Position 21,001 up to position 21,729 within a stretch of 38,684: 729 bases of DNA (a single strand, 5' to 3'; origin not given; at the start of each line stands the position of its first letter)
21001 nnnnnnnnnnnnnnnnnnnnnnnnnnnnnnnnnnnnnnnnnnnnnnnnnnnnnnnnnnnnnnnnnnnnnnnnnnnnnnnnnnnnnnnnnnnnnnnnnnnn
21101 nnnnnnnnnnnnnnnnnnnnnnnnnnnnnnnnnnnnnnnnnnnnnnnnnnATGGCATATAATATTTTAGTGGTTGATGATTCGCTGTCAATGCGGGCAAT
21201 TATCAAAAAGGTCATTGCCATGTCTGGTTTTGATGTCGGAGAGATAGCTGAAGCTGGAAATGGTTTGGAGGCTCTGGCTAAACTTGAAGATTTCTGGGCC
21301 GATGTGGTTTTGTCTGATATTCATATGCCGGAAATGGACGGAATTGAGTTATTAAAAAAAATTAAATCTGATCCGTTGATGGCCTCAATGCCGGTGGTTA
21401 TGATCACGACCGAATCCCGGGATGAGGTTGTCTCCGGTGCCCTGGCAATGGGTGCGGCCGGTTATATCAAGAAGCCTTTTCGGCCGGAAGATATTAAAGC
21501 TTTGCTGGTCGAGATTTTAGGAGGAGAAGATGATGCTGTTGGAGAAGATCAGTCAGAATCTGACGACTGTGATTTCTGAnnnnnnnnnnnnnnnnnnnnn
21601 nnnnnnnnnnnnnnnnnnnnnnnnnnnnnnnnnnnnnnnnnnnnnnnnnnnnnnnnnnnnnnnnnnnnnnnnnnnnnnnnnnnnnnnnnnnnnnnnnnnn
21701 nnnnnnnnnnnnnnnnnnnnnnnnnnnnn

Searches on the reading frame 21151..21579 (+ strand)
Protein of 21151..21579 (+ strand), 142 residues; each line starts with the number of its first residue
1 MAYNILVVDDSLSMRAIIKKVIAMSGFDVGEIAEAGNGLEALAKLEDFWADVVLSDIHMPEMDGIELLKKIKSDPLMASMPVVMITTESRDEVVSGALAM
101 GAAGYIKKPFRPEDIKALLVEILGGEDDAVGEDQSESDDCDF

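Call 58: search_protein_families(library=pfam, proteins=[window:21151-21579:+])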
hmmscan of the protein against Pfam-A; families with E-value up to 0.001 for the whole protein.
window:21151-21579:+ (142 aa): 1 family
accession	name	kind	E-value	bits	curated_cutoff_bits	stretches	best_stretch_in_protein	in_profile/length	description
PF00072.30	Response_reg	-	2.1e-28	99.2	30.2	1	5-118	1-109/111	Response regulator receiver domain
